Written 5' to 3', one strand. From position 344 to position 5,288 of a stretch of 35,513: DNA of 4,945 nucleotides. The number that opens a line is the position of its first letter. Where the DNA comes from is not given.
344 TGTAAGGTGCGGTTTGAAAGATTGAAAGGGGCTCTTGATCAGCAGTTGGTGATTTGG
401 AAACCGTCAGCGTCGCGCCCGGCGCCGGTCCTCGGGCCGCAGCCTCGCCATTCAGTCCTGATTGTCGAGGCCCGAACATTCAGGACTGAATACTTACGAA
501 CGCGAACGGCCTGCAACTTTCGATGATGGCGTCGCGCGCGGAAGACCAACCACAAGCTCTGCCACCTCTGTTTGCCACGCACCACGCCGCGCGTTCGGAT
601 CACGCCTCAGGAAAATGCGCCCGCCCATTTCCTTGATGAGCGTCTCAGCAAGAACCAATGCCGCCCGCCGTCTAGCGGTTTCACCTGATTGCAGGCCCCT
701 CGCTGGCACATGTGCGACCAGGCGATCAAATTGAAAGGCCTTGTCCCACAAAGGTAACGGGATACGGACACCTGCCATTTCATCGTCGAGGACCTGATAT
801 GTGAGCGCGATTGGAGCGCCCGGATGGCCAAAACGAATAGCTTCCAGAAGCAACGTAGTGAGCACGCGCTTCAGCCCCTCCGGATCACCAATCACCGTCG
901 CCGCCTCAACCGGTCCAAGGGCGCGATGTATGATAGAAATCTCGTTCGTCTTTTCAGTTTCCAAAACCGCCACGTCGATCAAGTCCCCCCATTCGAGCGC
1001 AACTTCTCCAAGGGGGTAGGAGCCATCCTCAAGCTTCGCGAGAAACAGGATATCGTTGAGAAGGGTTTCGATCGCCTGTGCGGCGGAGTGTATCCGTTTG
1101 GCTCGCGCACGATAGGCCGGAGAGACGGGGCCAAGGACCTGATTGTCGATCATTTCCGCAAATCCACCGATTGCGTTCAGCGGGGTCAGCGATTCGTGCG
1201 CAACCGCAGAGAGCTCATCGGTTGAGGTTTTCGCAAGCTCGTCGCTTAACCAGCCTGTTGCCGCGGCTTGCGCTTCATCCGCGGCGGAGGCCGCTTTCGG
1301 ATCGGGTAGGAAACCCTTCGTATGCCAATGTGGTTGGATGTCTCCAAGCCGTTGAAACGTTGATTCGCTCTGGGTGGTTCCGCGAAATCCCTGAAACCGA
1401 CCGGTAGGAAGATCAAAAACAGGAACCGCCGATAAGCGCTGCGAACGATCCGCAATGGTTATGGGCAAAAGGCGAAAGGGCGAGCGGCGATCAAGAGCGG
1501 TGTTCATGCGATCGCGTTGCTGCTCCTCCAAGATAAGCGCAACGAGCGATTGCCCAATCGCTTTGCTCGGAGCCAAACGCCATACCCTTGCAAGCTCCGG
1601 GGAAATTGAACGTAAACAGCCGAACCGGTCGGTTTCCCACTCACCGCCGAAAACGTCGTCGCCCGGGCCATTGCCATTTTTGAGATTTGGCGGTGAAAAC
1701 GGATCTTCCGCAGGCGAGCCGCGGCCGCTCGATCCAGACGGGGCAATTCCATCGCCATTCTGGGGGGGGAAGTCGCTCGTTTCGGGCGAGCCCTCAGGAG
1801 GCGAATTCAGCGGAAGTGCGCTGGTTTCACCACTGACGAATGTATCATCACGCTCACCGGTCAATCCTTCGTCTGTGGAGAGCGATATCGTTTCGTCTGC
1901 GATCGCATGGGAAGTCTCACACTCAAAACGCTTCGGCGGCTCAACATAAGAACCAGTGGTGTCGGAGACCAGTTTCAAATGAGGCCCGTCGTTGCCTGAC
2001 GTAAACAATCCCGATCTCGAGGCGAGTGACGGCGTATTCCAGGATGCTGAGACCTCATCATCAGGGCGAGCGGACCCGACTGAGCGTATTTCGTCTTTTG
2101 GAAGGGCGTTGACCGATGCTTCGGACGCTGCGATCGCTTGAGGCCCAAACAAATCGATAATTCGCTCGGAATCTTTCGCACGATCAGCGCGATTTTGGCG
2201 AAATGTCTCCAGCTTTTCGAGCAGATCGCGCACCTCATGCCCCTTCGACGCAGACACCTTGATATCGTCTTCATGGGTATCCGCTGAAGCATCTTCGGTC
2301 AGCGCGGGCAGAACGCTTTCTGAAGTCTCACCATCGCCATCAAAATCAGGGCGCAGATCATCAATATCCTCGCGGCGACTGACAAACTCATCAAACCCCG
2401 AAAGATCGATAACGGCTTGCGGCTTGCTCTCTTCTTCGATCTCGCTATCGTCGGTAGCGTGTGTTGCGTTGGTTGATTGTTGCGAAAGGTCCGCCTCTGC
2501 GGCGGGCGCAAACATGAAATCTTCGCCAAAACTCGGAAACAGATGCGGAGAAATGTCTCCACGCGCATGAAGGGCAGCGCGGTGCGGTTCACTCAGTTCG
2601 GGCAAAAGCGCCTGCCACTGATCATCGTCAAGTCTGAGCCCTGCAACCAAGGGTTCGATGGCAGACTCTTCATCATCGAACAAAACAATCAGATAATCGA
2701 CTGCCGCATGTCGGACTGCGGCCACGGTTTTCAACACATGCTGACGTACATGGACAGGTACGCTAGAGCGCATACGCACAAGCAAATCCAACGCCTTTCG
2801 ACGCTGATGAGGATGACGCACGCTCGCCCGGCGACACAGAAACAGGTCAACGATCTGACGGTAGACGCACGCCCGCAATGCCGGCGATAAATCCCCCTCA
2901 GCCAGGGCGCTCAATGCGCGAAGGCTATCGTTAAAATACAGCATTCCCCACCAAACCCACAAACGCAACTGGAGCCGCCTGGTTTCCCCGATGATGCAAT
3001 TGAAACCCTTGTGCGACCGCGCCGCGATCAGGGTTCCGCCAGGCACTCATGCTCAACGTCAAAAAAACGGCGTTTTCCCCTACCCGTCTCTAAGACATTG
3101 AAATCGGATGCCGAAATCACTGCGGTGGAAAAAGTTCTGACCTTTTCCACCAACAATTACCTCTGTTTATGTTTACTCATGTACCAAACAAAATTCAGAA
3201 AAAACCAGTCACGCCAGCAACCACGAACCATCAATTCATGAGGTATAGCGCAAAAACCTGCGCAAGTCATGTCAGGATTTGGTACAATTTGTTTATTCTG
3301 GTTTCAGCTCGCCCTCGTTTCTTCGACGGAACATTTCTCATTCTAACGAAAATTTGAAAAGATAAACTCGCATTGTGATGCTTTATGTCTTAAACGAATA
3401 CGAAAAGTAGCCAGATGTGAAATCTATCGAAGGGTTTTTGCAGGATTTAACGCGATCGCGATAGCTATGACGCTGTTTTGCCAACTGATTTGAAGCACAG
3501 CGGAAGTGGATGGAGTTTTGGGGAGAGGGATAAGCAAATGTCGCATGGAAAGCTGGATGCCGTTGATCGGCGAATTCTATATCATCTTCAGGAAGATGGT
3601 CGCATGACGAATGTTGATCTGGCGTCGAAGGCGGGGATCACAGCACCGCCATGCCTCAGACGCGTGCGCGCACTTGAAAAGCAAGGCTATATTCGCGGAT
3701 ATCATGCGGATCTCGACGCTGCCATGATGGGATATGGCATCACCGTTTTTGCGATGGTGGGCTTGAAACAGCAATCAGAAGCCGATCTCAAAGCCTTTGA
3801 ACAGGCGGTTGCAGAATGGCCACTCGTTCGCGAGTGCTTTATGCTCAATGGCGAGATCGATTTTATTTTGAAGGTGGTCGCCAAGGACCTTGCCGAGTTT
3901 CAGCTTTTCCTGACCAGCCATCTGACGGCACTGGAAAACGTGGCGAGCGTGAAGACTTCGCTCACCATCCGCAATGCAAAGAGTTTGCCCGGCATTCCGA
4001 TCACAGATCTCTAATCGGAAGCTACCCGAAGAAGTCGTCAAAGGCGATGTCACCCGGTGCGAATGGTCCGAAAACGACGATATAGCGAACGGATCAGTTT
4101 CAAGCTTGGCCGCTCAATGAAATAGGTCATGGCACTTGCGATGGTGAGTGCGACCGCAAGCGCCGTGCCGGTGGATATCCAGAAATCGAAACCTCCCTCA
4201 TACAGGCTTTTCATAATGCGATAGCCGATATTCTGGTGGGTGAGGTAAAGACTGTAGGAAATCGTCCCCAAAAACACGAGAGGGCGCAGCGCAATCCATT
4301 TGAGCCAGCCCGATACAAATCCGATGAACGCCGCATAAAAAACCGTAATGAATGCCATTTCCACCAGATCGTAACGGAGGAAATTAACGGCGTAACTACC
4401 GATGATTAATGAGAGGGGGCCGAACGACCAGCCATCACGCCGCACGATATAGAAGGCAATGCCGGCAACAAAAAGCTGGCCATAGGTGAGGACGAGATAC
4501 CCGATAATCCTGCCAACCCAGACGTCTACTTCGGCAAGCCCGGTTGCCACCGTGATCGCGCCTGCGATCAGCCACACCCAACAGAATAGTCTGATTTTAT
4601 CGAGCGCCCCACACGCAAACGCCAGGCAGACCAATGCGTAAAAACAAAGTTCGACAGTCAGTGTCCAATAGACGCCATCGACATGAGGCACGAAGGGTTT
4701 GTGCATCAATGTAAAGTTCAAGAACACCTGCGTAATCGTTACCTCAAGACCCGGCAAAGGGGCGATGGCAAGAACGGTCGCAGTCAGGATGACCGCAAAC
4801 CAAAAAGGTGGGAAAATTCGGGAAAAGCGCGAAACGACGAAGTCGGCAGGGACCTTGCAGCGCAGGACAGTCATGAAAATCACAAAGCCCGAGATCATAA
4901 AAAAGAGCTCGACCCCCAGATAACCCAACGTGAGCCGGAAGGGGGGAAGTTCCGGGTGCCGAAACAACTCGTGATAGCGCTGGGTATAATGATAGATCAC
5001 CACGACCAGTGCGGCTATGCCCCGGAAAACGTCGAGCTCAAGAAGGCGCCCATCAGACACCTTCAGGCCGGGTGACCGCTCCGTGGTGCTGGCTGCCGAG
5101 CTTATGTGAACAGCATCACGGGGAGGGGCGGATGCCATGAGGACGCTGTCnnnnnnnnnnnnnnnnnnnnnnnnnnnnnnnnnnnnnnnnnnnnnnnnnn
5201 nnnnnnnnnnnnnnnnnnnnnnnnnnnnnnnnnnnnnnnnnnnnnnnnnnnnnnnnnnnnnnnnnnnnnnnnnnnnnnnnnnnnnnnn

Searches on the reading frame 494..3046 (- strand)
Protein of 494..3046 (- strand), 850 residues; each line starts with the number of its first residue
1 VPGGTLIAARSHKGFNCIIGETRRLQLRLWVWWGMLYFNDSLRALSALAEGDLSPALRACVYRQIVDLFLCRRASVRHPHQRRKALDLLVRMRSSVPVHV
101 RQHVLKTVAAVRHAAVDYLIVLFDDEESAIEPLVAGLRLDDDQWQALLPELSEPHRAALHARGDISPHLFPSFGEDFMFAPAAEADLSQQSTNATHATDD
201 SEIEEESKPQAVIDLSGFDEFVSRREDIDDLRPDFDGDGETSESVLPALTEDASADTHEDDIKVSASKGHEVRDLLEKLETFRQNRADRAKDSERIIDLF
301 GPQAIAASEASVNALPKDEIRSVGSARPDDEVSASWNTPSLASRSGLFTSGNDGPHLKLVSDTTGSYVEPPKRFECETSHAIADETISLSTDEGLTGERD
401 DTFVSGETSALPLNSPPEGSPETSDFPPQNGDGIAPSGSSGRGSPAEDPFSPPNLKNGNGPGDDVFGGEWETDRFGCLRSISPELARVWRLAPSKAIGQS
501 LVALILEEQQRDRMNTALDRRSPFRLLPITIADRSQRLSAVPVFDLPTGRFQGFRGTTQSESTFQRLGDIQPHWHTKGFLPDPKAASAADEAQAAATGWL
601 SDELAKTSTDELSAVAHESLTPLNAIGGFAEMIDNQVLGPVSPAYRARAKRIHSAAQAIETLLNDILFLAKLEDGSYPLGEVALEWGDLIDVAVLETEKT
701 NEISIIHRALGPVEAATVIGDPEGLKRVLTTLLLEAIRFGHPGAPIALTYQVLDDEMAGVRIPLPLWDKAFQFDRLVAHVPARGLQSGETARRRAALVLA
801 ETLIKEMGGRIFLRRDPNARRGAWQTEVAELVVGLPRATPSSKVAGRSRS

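Call 66: search_protein_families(library=pfam, proteins=[window:494-3046:-], max_evalue=0.00001)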
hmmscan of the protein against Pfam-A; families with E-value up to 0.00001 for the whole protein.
window:494-3046:- (850 aa): 1 family
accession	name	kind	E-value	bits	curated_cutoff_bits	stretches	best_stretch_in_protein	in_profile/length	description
PF00512.31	HisKA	-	3.7e-11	43.4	26.9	1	610-675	4-66/66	His Kinase A (phospho-acceptor) domain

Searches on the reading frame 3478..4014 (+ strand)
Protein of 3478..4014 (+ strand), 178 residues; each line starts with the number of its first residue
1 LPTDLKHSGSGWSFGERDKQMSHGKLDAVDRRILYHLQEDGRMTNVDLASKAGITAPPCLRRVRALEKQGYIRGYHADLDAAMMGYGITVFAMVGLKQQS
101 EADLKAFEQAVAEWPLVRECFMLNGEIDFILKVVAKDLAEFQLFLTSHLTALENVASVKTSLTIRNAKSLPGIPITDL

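Call 68: search_protein_families(library=pfam, proteins=[window:3478-4014:+], max_evalue=0.00001)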
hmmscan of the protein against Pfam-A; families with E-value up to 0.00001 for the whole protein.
window:3478-4014:+ (178 aa): 3 families
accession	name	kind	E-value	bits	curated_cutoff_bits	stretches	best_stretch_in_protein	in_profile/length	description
PF01037.27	AsnC_trans_reg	-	1.7e-19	69.9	25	1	93-165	2-72/73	Lrp/AsnC ligand binding domain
PF13412.12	HTH_24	-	8.9e-18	64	21.9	1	26-73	1-48/48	Winged helix-turn-helix DNA-binding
PF13404.12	HTH_AsnC-type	-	3.3e-16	59.3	27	1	26-67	1-42/42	AsnC-type helix-turn-helix domain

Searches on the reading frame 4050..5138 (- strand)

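Call 66: search_protein_families(library=pfam, proteins=[window:4050-5138:-], max_evalue=0.00001)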
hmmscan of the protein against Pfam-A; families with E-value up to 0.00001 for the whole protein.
window:4050-5138:- (362 aa): 1 family
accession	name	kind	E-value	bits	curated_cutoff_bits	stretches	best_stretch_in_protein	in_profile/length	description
PF01757.29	Acyl_transf_3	-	2.5e-25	89.6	31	1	34-336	3-323/326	Acyltransferase domain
